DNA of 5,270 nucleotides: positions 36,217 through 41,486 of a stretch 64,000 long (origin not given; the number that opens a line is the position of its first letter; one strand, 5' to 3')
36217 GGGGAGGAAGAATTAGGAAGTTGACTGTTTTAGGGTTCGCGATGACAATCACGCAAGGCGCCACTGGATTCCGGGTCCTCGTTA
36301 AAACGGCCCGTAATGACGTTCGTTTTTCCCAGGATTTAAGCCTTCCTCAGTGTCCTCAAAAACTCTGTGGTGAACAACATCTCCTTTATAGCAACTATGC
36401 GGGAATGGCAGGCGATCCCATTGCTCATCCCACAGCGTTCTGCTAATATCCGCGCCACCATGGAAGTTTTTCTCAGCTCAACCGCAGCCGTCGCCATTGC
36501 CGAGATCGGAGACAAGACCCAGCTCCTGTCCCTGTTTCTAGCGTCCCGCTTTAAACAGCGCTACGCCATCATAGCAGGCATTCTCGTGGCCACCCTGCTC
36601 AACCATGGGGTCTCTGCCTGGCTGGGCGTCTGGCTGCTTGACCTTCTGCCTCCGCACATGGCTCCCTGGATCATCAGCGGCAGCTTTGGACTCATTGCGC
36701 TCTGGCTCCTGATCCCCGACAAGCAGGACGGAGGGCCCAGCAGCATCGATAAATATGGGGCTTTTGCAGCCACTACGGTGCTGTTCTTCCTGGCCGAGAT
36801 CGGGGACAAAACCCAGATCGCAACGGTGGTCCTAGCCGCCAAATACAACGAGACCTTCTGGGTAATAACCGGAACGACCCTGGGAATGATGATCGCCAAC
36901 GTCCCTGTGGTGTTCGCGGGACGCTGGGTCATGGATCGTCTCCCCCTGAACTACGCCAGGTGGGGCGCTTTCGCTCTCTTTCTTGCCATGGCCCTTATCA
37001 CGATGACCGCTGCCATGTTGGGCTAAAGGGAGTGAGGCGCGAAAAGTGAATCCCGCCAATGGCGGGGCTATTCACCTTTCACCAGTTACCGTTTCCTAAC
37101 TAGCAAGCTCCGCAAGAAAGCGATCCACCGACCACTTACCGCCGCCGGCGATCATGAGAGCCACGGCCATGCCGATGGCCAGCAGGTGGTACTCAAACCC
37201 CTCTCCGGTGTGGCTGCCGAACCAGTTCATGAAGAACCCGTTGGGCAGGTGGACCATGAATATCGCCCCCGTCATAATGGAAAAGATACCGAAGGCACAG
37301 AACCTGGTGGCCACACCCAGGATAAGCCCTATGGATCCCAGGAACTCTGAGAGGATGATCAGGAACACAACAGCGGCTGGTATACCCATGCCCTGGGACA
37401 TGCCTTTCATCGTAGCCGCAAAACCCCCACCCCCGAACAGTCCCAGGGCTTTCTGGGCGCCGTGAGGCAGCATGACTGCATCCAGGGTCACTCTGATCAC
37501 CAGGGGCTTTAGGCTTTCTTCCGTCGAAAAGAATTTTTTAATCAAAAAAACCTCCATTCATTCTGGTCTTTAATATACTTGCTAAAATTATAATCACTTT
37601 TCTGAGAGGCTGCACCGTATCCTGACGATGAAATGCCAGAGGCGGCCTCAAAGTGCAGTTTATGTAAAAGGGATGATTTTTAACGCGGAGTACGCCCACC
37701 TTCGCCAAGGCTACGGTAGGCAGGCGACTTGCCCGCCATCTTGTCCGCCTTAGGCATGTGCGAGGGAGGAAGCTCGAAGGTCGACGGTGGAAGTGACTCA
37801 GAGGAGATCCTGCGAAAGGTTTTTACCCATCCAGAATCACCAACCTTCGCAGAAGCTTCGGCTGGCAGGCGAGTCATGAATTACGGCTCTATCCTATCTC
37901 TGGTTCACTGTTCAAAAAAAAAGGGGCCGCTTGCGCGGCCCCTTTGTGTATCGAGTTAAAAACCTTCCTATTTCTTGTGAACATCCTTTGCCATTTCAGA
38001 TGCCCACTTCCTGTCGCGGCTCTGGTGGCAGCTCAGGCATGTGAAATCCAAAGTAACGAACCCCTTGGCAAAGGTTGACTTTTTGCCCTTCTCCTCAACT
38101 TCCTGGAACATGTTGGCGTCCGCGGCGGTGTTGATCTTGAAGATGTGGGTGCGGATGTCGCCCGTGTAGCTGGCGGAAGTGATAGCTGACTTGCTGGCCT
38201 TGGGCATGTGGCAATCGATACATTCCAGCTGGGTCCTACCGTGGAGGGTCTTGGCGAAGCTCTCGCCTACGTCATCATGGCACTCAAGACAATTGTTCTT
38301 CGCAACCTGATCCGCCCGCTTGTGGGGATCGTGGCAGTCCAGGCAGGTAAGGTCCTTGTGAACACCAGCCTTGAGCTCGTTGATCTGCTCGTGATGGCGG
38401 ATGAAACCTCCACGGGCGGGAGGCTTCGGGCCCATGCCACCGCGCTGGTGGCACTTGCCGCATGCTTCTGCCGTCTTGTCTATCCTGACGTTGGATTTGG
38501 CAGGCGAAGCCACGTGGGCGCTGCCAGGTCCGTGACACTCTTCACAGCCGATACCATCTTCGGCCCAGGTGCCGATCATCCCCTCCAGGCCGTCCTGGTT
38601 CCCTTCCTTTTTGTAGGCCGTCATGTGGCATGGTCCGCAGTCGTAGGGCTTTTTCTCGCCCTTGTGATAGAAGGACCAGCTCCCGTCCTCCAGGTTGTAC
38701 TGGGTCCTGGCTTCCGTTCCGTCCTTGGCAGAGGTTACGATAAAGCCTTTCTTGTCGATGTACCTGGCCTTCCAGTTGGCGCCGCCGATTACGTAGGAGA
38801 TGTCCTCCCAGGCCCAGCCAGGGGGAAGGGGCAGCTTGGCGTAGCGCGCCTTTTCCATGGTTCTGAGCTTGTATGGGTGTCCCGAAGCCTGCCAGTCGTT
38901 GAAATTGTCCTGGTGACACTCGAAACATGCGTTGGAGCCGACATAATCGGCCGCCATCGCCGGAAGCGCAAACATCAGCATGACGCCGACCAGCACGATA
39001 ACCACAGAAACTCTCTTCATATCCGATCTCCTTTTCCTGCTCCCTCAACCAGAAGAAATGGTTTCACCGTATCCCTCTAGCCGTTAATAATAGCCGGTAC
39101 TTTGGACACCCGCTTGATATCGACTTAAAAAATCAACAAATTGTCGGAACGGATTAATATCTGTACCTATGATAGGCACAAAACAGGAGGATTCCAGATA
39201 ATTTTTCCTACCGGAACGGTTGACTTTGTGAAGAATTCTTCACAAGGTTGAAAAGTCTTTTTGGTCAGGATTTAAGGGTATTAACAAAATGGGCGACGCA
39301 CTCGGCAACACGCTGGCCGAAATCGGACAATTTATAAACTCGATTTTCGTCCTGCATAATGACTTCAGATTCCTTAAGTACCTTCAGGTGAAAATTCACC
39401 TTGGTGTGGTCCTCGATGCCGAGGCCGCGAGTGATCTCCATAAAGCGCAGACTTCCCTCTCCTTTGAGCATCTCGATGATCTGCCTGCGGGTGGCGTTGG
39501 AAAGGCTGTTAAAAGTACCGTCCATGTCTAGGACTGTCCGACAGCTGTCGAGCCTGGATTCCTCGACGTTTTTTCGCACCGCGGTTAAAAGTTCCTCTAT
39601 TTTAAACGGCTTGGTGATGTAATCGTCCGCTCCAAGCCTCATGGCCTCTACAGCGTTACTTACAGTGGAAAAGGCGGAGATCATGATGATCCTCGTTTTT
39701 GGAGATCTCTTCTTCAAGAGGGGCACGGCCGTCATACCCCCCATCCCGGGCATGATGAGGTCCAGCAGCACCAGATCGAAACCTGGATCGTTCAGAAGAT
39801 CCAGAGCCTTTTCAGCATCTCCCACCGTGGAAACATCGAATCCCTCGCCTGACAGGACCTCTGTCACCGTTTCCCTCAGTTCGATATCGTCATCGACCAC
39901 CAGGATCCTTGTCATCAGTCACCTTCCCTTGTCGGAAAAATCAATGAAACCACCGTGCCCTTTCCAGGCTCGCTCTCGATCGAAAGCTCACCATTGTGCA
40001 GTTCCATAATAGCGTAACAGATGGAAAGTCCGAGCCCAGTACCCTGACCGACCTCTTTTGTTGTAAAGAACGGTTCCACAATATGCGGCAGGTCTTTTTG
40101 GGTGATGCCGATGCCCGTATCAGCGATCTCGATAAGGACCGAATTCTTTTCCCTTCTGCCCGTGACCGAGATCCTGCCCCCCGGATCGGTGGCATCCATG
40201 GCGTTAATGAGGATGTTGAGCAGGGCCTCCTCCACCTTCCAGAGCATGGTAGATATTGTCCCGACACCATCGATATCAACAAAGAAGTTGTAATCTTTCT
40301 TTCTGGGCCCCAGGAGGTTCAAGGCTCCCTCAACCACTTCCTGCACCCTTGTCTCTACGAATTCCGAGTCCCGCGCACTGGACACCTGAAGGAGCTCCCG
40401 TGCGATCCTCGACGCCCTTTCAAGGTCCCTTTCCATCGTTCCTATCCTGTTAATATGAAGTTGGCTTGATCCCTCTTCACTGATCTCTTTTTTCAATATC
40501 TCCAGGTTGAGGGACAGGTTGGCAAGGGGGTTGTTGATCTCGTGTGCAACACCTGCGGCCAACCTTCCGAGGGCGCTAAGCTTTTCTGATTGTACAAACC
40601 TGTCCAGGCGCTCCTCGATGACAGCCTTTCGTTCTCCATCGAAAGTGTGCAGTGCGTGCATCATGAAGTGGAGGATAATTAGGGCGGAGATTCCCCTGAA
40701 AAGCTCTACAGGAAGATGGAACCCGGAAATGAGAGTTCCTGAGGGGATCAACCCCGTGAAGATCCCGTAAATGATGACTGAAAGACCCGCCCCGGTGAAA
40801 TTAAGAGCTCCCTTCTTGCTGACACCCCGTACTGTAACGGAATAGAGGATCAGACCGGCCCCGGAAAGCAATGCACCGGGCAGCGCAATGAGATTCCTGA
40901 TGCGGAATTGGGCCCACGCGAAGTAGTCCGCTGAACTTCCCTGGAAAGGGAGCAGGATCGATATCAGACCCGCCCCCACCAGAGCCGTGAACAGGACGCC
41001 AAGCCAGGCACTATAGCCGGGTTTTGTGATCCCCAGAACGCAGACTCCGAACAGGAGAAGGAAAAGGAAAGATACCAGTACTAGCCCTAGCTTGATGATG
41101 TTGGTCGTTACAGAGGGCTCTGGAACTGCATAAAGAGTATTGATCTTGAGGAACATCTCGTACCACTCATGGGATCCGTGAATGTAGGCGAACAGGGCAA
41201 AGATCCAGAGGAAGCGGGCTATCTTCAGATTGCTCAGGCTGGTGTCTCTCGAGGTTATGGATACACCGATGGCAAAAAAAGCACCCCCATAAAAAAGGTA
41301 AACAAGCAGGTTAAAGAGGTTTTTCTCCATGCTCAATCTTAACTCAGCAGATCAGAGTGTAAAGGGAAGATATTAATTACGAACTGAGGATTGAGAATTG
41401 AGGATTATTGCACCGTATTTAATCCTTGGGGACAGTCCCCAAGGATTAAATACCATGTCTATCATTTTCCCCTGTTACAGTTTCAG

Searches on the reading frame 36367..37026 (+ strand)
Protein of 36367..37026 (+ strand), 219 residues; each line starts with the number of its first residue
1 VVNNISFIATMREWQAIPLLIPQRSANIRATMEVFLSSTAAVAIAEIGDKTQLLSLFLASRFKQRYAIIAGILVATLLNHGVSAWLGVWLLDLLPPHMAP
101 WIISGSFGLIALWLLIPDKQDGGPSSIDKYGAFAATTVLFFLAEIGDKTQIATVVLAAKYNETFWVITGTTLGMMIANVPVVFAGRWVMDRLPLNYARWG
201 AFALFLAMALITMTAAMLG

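Call 15: search_protein_families(library=pfam, proteins=[window:36367-37026:+], max_evalue=0.0001)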
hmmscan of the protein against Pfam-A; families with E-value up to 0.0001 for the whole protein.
window:36367-37026:+ (219 aa): 1 family
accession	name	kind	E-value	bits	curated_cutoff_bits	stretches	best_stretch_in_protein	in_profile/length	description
PF01169.24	GDT1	-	2.2e-41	140.5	27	2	135-209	2-75/75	Divalent cation/proton antiporter GDT1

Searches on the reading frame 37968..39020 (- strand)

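Call 15: search_protein_families(library=pfam, proteins=[window:37968-39020:-], max_evalue=0.0001)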
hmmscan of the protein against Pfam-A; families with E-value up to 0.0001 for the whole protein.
window:37968-39020:- (350 aa): 7 families
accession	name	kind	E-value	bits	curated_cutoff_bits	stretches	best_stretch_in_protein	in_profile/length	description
PF14522.11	Cytochrome_C7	-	4.3e-12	46.1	24.8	1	117-192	3-67/67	Cytochrome c7 and related cytochrome c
PF22113.1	Mtrc-MtrF_II-IV_dom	-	7.9e-12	45.5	30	1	239-340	4-96/176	Outer membrane cytochrome MtrC/MtrF-like, domains II/IV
PF03264.19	Cytochrom_NNT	-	2.9e-11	43.9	24.1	1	242-349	37-151/174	NapC/NirT cytochrome c family, N-terminal region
PF09699.15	Paired_CXXCH_1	-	1.6e-10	40.9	20.6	0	239-275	4-40/41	Doubled CXXCH motif (Paired_CXXCH_1)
PF13435.11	Cytochrome_C554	-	1.1e-09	39.6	20.8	1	120-164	43-84/84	Cytochrome c554 and c-prime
PF14537.11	Cytochrom_c3_2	-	3.2e-08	34.4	25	0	154-249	4-79/79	Cytochrome c3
PF02085.21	Cytochrom_CIII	-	4e-07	30.8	22.9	1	215-278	22-89/101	Class III cytochrome C family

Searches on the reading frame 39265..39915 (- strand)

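Call 15: search_protein_families(library=pfam, proteins=[window:39265-39915:-], max_evalue=0.0001)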
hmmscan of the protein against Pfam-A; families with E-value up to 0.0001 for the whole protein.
window:39265-39915:- (216 aa): 3 families
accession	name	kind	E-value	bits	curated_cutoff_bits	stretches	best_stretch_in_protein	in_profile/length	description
PF00072.30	Response_reg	-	8.9e-31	106.8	30.2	1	4-114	1-111/111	Response regulator receiver domain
PF24038.1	DUF7347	-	6.7e-10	39.5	27.6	1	134-207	4-77/77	Domain of unknown function (DUF7347)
PF12840.13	HTH_20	-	1.2e-05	25.6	27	1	138-187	1-49/51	Helix-turn-helix domain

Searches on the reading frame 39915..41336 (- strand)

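Call 15: search_protein_families(library=pfam, proteins=[window:39915-41336:-], max_evalue=0.0001)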
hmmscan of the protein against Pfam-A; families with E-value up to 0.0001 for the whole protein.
window:39915-41336:- (473 aa): 4 families
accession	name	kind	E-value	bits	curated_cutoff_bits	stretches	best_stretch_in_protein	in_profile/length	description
PF02518.31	HATPase_c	-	1.7e-26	93.3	26.4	1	368-470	6-110/111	Histidine kinase-, DNA gyrase B-, and HSP90-like ATPase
PF00512.31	HisKA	-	1e-09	38.7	26.9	1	256-321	2-63/66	His Kinase A (phospho-acceptor) domain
PF14501.12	HATPase_c_5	-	3.4e-05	24.1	22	1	372-457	10-92/102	GHKL domain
PF13581.12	HATPase_c_2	-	5e-05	23.7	27.4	1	367-466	35-126/127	Histidine kinase-like ATPase domain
